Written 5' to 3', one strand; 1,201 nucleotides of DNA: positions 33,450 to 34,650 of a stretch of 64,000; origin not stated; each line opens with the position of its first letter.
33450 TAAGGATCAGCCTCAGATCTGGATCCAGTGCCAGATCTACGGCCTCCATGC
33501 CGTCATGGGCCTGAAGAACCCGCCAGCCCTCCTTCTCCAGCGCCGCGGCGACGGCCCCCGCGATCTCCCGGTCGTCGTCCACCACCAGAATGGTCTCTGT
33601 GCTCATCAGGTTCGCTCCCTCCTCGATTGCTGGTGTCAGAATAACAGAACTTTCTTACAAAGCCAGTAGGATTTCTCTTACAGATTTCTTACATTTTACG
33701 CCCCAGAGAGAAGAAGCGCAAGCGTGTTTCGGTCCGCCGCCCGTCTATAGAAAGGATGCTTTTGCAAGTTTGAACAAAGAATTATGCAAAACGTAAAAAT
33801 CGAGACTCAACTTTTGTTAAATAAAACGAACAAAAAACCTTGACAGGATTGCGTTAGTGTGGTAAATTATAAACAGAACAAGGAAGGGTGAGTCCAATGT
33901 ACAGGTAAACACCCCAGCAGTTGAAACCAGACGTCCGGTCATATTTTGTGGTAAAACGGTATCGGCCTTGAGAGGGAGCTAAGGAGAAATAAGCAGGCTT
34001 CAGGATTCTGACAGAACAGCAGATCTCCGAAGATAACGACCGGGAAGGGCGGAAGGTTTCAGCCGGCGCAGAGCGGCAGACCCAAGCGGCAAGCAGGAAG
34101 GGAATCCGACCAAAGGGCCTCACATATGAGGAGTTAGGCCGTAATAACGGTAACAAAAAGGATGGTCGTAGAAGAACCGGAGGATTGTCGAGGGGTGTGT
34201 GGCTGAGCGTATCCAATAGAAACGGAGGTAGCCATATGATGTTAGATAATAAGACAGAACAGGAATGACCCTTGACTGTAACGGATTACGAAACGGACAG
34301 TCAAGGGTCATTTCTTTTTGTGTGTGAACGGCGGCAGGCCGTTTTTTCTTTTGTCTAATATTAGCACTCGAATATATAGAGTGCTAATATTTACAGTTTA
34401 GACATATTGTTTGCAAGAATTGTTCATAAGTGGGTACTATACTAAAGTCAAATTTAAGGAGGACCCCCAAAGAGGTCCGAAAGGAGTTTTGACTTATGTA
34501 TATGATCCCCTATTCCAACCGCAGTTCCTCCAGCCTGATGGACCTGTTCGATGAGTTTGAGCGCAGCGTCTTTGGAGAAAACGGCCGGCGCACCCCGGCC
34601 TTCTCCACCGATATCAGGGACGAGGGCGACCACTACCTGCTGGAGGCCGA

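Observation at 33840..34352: Orphan ~445-nt promoter-to-terminator unit: candidate large structured ncRNA of unrecognised class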

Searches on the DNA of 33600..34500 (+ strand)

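Call 4: search_rna_families(source=window, start=33600, end=34500, threshold=evalue, max_evalue=10, show_alignments=3)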
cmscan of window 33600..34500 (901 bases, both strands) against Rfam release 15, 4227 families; matches with E-value up to 10: 9.
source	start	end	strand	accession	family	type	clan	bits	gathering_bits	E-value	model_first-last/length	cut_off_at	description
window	33777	33855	+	RF01190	snR50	Gene; snRNA; snoRNA; CD-box;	-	22.8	45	0.66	1-89/89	no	Small nucleolar RNA snR50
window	34267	34353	+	RF04177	BTnc201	Gene; sRNA;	-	21.7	105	0.33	1-99/99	no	Bacteroides sRNA BTnc201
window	34459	34483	-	RF01328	CRISPR-DR17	Gene; CRISPR;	CL00014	19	42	1.4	1-25/25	no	CRISPR RNA direct repeat element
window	33981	34127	+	RF02170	PVT1_7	Gene; lncRNA;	-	17.6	80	0.74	1-137/137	no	Pvt1 oncogene conserved region 7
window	33774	33942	+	RF01879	TUSC7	Gene; lncRNA;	-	17.4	65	5.5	1-165/165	no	Non-coding RNA LOC285194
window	33799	33934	-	RF01956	NEAT1_2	Gene; lncRNA;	-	16.9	60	0.61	1-116/116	no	Nuclear enriched abundant transcript 1 conserved region 2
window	33760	33819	-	RF03189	mir-1175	Gene; miRNA;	-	15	51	3.4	1-72/72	no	mir-1175 microRNA precursor family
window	34325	34354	+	RF00489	ctRNA_p42d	Gene; antisense;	-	14.4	50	8.1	1-46/46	no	ctRNA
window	34266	34319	+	RF03031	ssnA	Cis-reg;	-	14.1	37.3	1.8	1-48/48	no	ssnA RNA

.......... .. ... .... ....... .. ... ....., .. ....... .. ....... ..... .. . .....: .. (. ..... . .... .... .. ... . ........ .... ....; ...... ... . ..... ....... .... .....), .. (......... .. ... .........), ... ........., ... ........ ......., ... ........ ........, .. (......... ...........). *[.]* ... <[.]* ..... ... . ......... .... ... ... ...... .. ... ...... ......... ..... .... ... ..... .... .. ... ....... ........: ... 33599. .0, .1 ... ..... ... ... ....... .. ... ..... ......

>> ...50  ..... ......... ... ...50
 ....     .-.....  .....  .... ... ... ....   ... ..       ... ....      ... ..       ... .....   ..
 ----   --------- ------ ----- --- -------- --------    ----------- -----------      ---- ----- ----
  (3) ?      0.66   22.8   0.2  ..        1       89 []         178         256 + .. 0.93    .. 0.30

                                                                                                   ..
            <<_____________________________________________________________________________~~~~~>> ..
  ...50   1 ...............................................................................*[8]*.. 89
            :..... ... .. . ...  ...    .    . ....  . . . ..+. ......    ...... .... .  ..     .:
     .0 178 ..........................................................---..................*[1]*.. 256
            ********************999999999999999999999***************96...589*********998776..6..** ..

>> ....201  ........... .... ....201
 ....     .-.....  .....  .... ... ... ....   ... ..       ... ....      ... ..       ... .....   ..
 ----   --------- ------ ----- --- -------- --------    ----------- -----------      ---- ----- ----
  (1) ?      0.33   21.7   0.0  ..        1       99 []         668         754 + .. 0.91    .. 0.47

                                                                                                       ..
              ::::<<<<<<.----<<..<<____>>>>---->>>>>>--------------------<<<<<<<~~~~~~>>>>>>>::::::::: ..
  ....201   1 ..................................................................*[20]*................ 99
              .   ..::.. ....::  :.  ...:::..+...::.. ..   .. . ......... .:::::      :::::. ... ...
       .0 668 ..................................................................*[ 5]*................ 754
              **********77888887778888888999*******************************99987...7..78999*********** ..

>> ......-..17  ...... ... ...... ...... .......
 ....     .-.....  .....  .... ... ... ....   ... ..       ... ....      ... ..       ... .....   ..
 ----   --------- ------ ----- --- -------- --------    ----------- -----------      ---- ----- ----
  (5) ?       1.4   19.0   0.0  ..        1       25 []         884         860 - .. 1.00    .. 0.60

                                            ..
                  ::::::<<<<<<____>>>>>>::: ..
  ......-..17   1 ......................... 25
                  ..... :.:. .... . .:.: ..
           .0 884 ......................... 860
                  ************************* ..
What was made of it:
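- On Any Rfam 15 family, including OLE, ROOL, GOLLD, raiA, RNase P, tmRNA, SRP, 6S, T-box and riboswitches: At E<=10 on 33600-34500, all 9 hits are far below their gathering scores and are implausible (snoRNA, lncRNA) (call 4).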

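Call 24: search_dna_similar(query=window:33840-34352:+, collection=phages, mode=distant, max_evalue=0.01)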
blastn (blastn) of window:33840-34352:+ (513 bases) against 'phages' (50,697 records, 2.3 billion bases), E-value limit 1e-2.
No match.

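Call 25: search_dna_similar(query=window:33840-34352:+, collection=plasmids, mode=distant, max_evalue=0.01)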
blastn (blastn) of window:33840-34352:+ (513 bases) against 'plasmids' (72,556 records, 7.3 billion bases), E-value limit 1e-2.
No match.
